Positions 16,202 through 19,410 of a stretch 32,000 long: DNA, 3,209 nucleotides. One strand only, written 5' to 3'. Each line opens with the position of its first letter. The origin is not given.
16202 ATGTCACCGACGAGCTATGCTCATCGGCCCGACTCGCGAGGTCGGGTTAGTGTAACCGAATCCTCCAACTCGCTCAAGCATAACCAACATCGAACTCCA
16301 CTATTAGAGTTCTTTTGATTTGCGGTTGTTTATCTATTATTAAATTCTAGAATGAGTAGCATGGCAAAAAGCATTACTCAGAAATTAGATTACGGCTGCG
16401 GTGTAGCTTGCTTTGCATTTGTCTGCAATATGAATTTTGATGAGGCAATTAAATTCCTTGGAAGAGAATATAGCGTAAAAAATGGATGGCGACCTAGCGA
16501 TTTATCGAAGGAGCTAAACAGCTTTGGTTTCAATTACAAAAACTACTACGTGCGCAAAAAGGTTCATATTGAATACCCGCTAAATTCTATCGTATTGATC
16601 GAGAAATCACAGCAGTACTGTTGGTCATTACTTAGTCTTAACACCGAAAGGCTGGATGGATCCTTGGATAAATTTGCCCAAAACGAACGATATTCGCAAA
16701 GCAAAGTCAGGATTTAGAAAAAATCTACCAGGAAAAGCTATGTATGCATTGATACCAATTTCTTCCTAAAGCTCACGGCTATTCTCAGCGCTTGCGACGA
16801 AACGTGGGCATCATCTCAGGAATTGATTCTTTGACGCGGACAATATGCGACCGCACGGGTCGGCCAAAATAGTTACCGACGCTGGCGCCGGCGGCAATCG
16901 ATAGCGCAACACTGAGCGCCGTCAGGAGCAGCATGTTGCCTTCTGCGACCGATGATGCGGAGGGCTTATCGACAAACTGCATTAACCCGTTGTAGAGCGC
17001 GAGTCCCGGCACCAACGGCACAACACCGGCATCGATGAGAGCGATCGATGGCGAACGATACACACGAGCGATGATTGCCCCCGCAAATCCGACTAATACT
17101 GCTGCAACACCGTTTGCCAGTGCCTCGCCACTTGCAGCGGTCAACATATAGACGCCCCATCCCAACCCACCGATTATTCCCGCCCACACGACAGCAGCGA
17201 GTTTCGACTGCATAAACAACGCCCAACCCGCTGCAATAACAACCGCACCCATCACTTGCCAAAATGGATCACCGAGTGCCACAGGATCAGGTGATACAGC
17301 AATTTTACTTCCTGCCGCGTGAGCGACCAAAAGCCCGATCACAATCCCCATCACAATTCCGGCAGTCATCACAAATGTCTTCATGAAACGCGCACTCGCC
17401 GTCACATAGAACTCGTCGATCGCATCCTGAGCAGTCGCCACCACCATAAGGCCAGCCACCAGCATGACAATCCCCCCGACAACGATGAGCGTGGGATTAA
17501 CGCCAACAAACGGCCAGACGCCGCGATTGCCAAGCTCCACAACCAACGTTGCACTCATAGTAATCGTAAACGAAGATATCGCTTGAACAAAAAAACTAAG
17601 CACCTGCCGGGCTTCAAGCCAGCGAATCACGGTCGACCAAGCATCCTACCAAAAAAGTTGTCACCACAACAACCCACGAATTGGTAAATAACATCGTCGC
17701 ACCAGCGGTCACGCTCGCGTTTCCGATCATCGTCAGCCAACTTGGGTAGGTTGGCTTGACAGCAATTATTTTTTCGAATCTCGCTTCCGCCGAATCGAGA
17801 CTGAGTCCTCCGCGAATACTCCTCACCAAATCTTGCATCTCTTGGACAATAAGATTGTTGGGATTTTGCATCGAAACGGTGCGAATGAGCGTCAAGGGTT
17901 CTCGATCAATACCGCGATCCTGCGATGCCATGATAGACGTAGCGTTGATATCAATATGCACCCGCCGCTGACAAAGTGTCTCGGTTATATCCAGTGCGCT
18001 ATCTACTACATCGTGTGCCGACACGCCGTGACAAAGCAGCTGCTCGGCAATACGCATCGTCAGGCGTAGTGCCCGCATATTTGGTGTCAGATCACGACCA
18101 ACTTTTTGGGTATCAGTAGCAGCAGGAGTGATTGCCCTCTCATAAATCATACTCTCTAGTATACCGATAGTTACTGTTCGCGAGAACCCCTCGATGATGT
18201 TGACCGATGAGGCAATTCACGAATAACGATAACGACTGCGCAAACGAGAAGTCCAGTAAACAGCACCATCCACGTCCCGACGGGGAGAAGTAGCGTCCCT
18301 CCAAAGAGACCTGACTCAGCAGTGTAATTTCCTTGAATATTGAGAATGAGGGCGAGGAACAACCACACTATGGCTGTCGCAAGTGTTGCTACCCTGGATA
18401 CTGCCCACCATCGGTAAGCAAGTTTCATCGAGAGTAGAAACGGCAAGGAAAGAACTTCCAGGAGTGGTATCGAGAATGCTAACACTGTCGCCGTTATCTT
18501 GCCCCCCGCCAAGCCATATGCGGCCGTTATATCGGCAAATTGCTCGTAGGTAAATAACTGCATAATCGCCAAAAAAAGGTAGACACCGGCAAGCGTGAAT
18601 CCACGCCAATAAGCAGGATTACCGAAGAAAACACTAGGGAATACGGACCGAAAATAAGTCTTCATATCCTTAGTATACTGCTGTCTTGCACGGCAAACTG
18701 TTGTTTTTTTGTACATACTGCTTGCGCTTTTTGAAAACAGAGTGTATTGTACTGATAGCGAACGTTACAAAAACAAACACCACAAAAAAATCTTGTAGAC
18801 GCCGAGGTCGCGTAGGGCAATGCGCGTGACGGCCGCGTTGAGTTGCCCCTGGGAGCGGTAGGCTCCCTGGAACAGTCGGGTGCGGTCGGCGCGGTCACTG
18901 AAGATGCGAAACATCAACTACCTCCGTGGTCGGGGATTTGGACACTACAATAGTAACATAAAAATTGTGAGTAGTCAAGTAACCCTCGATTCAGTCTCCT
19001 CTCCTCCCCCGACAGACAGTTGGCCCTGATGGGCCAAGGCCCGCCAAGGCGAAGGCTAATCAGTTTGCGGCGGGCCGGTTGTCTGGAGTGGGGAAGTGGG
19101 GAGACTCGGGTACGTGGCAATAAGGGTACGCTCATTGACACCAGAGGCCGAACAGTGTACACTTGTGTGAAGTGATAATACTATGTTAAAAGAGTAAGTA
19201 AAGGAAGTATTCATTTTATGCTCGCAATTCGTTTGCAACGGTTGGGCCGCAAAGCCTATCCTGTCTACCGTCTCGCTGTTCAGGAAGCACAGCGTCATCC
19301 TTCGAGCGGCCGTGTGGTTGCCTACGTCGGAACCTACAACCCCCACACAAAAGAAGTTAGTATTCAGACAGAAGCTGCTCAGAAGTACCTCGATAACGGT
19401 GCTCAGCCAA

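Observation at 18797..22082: Perfect 409-bp inverted repeat bracketing the rpsP-KH-trmD segment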

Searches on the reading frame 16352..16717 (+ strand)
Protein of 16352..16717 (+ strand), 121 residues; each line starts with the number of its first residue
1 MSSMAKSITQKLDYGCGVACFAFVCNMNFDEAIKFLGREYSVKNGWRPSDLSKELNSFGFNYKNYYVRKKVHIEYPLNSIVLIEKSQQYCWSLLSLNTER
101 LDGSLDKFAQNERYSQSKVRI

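Call 38: search_protein_families(library=pfam, proteins=[window:16352-16717:+], max_evalue=0.001)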
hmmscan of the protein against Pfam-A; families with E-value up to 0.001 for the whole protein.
window:16352-16717:+ (121 aa): 1 family
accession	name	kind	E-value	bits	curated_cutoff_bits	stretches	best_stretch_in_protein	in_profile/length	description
PF03412.21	Peptidase_C39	-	0.00099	19.4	22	0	6-88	3-87/133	Peptidase C39 family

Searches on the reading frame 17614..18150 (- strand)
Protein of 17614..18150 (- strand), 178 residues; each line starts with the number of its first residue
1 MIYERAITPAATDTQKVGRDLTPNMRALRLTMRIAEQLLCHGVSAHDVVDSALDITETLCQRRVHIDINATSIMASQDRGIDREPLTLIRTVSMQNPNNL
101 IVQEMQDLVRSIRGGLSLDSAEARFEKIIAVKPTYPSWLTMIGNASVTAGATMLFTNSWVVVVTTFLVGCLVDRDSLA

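Call 10: search_protein_families(library=pfam, proteins=[window:17614-18150:-], max_evalue=0.01)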
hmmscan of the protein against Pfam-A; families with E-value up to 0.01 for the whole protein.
window:17614-18150:- (178 aa): 1 family
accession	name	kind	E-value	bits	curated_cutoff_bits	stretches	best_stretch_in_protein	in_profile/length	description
PF06738.18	ThrE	-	1.3e-21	77.6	26.3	1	30-173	2-144/241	Putative threonine/serine exporter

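Call 30: find_encoding_contigs(protein=window:17614-18150:-, flank=6000, max_places=10)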
Protein window:17614-18150:- (178 aa): 2 contigs read that carry it; 2 places shown.
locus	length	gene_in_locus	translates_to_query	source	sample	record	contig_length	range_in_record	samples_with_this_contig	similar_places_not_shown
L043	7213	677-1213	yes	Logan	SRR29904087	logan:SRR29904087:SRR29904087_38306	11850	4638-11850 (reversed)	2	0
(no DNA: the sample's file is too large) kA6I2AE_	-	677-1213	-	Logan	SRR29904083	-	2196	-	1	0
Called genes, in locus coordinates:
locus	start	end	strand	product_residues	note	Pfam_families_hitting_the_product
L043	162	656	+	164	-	-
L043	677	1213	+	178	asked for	PF06738:ThrE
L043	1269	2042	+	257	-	PF06738:ThrE, PF12821:ThrE_2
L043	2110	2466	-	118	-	-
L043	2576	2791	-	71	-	-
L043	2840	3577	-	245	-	PF01925:TauE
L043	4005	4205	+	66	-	-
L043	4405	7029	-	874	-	PF00270:DEAD, PF04851:ResIII, PF18766:SWI2_SNF2 (weak), PF27159:HI_1054_N, PF27365:HI_1054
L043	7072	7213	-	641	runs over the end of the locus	PF12564:TypeIII_RM_meth, PF01555:N6_N4_Mtase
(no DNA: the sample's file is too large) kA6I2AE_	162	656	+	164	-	-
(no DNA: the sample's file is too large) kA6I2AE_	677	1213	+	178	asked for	PF06738:ThrE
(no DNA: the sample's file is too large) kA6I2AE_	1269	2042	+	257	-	PF06738:ThrE, PF12821:ThrE_2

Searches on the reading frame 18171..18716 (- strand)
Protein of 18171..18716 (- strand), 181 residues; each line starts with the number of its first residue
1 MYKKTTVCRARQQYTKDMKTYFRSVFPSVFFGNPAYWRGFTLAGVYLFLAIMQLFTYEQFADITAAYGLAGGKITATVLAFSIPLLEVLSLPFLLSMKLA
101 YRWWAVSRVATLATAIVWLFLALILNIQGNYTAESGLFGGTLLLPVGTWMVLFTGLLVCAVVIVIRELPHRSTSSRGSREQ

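Call 10: search_protein_families(library=pfam, proteins=[window:18171-18716:-], max_evalue=0.01)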
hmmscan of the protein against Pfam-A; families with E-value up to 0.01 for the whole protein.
window:18171-18716:- (181 aa): 0 families

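Call 21: find_encoding_contigs(protein=window:18171-18665:-, flank=5000, max_places=10)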
Protein window:18171-18665:- (164 aa): 24 contigs read that carry it; 10 places shown.
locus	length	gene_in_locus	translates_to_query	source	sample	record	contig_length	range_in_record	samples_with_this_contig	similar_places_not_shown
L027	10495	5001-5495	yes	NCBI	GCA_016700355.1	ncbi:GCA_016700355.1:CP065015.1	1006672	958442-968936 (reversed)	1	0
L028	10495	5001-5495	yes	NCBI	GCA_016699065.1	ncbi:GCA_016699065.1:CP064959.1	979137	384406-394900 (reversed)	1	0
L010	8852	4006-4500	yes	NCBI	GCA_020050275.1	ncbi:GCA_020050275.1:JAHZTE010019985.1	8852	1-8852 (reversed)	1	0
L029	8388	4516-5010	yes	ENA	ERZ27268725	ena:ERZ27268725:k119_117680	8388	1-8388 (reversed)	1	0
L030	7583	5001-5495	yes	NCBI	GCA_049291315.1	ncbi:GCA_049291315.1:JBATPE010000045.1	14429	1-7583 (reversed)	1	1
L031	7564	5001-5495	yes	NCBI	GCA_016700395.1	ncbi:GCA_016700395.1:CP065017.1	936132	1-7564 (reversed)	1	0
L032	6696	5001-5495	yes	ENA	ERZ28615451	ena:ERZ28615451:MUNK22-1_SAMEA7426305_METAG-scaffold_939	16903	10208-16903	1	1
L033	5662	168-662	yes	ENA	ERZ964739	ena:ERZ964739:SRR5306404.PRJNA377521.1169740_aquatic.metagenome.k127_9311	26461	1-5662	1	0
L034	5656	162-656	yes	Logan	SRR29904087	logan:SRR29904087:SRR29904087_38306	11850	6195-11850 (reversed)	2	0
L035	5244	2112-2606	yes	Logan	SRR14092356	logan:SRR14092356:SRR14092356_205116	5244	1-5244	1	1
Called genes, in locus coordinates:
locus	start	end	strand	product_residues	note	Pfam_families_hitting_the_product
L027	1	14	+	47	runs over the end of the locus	-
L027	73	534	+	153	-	PF01029:NusB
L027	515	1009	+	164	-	PF00293:NUDIX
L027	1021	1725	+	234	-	PF22935:RM44_endonuclase (weak), PF14622:Ribonucleas_3_3, PF00636:Ribonuclease_3, PF00035:dsrm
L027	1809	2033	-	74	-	-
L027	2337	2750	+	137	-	PF00886:Ribosomal_S16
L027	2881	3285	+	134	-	PF13083:KH_KhpA-B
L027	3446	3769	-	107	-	-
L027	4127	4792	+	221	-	PF01746:tRNA_m1G_MT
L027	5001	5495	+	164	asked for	-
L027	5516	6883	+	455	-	PF06738:ThrE, PF12821:ThrE_2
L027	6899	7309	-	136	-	PF03412:Peptidase_C39 (weak)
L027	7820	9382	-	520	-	-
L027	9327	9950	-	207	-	PF01381:HTH_3 (weak), PF12844:HTH_19 (faint)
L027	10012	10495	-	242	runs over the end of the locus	PF14511:RE_EcoO109I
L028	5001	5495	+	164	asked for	-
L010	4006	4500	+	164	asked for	-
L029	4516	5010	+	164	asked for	-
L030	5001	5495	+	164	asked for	-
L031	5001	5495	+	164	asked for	-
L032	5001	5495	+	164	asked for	-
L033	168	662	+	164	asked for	-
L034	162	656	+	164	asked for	-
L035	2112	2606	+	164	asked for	-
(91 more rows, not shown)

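Call 22: find_encoding_contigs(protein=window:18171-18716:-, flank=5000, max_places=10)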
Protein window:18171-18716:- (181 aa): 12 contigs read that carry it; 7 places shown.
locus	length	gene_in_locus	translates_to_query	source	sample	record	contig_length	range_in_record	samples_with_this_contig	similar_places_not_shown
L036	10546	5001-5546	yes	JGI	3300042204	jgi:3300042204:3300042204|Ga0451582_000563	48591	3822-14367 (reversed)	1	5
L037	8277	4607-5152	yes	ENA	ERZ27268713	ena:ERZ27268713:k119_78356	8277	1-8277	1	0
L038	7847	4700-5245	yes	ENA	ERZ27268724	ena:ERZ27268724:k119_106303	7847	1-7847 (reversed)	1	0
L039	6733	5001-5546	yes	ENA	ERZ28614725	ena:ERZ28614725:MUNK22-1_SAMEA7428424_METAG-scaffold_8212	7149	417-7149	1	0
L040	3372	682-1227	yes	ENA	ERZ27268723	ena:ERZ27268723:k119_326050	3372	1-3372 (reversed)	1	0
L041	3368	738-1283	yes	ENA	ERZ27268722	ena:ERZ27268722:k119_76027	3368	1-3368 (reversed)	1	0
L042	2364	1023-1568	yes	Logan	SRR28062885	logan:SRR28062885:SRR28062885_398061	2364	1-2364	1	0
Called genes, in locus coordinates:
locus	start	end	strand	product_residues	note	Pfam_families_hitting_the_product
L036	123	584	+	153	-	PF01029:NusB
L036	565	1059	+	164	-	PF00293:NUDIX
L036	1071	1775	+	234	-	PF22935:RM44_endonuclase (weak), PF14622:Ribonucleas_3_3, PF00636:Ribonuclease_3, PF00035:dsrm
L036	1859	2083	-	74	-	-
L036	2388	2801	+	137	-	PF00886:Ribosomal_S16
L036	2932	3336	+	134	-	PF13083:KH_KhpA-B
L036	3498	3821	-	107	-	-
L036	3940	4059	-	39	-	-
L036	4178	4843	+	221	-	PF01746:tRNA_m1G_MT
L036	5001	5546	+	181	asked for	-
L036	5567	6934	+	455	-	PF06738:ThrE, PF12821:ThrE_2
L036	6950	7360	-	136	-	PF03412:Peptidase_C39 (weak)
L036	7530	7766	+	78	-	-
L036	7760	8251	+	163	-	PF13091:PLDc_2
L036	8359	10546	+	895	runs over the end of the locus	PF26449:DUF8128, PF01935:DUF87 (weak), PF10412:TrwB_AAD_bind (faint)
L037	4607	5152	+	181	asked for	-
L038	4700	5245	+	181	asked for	-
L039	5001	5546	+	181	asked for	-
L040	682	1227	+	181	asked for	-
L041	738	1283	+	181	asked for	-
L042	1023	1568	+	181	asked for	-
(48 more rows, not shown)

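Call 51: list_cluster_members(proteins=[window:18171-18665:-, window:18171-18716:-, P0008, window:19218-19631:+, window:19762-20166:+, window:20265-20588:-, window:20932-21597:+, window:21965-22189:+, window:22273-22986:-, window:17614-18150:-])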
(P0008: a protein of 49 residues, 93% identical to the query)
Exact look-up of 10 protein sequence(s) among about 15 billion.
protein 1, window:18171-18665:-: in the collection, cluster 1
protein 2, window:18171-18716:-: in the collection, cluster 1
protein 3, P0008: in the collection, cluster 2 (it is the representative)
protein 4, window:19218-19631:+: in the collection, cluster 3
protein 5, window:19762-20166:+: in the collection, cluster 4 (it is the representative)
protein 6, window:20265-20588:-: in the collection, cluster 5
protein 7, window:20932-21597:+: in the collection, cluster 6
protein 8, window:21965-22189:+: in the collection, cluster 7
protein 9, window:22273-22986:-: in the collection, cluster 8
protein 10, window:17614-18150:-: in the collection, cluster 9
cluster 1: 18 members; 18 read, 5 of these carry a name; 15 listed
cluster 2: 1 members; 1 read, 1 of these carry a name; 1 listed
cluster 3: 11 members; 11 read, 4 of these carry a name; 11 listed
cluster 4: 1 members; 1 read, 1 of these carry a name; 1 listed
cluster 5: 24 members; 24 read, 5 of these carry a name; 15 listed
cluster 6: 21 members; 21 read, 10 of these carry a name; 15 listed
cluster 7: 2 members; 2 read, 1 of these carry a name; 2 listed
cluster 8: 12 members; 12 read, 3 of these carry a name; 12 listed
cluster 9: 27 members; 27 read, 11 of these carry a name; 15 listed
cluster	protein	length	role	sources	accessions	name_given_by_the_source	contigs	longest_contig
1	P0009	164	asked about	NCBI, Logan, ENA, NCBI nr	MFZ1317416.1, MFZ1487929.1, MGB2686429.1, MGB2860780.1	hypothetical protein IPF89_02290 [Candidatus Saccharibacteria bacterium] | hypothetical protein [Candidatus Saccharimonas aalborgensis]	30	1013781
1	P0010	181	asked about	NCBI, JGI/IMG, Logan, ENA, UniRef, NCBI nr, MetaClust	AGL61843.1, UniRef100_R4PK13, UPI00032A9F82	membrane protein of unknown function [Candidatus Saccharimonas aalborgensis] | uncharacterized integral membrane protein | Uncharacterized protein n=2 Tax=Candidatus Saccharimonas aalborgensis TaxID=1332188 ...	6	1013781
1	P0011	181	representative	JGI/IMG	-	uncharacterized integral membrane protein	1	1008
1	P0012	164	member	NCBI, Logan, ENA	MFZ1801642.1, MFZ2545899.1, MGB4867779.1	MAG: hypothetical protein WAW62_02645 [Candidatus Saccharimonas aalborgensis]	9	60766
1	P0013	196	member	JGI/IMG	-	hypothetical protein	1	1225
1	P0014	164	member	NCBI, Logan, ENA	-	-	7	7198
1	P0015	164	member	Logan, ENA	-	-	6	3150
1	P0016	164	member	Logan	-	-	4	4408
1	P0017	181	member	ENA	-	-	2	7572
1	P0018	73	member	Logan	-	-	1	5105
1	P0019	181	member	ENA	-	-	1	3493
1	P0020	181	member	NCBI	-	-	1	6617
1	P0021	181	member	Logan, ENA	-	-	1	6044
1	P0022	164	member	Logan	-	-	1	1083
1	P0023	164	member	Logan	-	-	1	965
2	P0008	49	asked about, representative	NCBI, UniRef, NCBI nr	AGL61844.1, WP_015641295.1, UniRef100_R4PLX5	hypothetical protein L336_0133 [Candidatus Saccharimonas aalborgensis] | Uncharacterized protein n=1 Tax=Candidatus Saccharimonas aalborgensis TaxID=1332188 ... | hypothetical protein [Candidatus Saccharimonas aalborgensis]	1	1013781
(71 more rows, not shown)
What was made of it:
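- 18171..18716 (-): 164/181-aa membrane protein gene. It lies directly downstream of trmD in relatives and downstream of the truncated 74-aa copy here. calls 21, 22, 51
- The finished genome was deposited with the inverted order, and its annotation follows it (call 51).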

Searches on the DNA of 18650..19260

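Call 6: search_rna_families(source=window, start=18650, end=19260, threshold=evalue, max_evalue=10, show_alignments=3)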
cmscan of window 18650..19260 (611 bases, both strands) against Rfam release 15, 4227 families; matches with E-value up to 10: 3.
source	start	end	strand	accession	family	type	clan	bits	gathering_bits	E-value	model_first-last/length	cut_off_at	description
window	18996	19104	+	RF03329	mir-4743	Gene; miRNA;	-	15.2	72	4.2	1-101/101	no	mir-4743 microRNA precursor family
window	19177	19200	+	RF02914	DUF805b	Cis-reg;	CL00115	11.8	35.6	2.4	1-35/35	no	DUF805b RNA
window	18931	19025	-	RF02207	WT1-AS_5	Gene; lncRNA;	-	11.1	80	5.2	1-79/79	no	WT1 antisense RNA conserved region 5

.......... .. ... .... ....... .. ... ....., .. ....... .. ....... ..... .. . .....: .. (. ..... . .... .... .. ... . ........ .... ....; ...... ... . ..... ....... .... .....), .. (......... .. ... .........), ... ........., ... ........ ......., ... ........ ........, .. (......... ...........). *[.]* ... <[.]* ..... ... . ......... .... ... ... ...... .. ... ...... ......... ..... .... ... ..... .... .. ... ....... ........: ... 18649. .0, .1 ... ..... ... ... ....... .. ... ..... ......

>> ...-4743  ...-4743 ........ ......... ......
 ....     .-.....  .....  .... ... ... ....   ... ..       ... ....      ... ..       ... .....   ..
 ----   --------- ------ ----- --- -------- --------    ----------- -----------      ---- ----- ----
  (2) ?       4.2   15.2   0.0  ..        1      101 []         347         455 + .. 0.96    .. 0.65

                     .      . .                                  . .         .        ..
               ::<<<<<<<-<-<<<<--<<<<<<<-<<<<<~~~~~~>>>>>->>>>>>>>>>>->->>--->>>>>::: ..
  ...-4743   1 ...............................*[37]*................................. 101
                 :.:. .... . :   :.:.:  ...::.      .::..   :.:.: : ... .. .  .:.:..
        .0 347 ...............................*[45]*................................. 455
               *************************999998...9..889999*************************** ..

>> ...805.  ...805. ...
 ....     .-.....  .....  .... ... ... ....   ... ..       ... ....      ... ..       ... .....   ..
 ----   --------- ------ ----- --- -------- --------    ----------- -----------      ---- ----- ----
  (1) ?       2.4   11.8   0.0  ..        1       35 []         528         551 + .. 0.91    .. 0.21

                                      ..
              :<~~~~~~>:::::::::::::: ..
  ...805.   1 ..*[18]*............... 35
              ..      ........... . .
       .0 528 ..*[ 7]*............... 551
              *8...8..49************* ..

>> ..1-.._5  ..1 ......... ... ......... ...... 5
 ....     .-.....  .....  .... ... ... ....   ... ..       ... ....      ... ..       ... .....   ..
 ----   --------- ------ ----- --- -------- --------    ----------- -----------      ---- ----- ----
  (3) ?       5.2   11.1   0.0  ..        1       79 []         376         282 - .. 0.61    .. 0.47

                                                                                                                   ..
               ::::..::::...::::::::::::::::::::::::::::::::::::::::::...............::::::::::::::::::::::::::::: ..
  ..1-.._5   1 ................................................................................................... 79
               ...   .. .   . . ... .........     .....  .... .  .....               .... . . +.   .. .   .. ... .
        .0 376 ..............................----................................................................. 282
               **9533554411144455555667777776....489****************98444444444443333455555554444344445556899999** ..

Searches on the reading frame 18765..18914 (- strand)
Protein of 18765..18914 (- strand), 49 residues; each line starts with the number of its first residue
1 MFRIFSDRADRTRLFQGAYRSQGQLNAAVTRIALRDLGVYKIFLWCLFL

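Call 19: find_encoding_contigs(protein=window:18765-18914:-, flank=10000, max_places=10)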
Protein window:18765-18914:- (49 aa): no gene with exactly this product is on record in the collection.
